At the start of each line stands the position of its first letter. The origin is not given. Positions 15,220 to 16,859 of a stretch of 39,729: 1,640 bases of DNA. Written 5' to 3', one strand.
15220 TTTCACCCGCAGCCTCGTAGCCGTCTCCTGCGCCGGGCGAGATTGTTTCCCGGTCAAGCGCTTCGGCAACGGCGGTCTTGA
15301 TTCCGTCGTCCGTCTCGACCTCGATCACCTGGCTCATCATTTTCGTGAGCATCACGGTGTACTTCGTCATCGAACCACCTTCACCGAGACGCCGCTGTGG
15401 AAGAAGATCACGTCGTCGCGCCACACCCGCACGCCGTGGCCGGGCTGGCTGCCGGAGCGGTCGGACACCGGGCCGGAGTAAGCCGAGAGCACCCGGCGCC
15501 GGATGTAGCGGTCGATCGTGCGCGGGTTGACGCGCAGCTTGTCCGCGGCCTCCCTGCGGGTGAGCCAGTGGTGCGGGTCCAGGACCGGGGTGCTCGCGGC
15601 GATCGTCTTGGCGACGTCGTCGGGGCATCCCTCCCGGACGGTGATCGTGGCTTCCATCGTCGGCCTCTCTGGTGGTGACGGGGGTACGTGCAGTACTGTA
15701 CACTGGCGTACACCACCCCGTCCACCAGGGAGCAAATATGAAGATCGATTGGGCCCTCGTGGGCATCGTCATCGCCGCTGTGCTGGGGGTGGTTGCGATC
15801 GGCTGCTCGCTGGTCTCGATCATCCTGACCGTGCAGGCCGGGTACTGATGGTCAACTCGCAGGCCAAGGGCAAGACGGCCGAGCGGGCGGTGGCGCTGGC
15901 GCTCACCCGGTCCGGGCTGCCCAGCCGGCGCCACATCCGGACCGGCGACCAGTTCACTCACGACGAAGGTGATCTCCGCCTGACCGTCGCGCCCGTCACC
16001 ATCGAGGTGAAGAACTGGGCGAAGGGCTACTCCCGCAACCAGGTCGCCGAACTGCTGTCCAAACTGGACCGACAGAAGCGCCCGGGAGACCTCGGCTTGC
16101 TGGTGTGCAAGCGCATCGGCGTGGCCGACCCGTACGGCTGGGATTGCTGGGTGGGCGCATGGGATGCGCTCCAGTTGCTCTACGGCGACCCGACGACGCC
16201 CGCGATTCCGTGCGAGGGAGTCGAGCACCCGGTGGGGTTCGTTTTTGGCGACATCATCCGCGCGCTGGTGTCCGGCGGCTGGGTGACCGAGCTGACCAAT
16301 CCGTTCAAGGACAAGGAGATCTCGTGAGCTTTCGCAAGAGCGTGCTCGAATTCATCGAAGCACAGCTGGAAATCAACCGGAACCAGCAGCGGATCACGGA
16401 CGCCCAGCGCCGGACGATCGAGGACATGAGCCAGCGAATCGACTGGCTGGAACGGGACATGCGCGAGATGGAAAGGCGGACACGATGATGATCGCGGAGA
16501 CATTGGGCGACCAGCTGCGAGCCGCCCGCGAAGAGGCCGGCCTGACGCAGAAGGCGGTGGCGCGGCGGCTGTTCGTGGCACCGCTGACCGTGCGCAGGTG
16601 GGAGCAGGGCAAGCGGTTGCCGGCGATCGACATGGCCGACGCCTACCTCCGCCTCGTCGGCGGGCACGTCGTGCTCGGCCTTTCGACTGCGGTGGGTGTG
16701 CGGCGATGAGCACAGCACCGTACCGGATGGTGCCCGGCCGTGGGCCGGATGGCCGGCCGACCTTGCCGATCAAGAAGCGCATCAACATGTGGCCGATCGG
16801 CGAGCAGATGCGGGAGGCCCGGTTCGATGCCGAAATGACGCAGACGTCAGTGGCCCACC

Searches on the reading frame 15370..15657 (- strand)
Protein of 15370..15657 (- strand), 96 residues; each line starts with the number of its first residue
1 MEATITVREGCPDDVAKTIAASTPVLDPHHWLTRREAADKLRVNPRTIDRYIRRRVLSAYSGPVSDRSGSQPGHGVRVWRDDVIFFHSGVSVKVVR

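Call 102: search_protein_families(library=pfam, proteins=[window:15370-15657:-], max_evalue=0.01)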
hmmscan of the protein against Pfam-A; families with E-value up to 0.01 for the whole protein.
window:15370-15657:- (96 aa): 4 families
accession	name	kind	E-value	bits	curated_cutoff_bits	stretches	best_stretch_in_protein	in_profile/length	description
PF12728.13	HTH_17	-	3.3e-05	24.5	27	1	31-67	1-31/51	Helix-turn-helix domain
PF13384.12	HTH_23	-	0.0027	17.9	24.6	1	32-54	18-40/50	Homeodomain-like domain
PF13518.12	HTH_28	-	0.0073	16.8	25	0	30-54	12-35/52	Helix-turn-helix domain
PF00376.29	MerR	-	0.0084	16.3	28.2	0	36-55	4-23/38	MerR family regulatory protein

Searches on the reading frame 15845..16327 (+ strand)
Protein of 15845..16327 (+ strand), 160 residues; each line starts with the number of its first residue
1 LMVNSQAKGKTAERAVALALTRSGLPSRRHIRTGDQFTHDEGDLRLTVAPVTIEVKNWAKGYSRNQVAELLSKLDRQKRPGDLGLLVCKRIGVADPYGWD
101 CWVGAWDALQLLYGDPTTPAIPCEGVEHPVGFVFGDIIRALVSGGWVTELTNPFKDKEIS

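Call 102: search_protein_families(library=pfam, proteins=[window:15845-16327:+], max_evalue=0.01)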
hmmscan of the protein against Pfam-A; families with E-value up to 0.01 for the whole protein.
window:15845-16327:+ (160 aa): 1 family
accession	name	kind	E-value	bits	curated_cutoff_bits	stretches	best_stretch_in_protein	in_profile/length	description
PF24608.2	PDDEXK_15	-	0.0078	16.6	27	1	4-63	1-67/164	Phage putative PDDEXK endonuclease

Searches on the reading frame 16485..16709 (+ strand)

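Call 102: search_protein_families(library=pfam, proteins=[window:16485-16709:+], max_evalue=0.01)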
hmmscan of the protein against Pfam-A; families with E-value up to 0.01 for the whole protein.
window:16485-16709:+ (74 aa): 5 families
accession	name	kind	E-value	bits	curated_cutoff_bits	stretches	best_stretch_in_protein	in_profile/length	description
PF13560.12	HTH_31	-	2.7e-12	47.3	27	1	7-59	2-55/64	Helix-turn-helix domain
PF01381.28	HTH_3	-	1.9e-10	41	23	1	11-57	1-47/55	Helix-turn-helix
PF13413.12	HTH_25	-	5e-06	26.7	24.6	1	10-57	1-50/62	Helix-turn-helix domain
PF12844.13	HTH_19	-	7.6e-05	23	30.2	1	10-59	3-52/64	Helix-turn-helix domain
PF13384.12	HTH_23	-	0.0024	18.1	24.6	1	12-39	9-37/50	Homeodomain-like domain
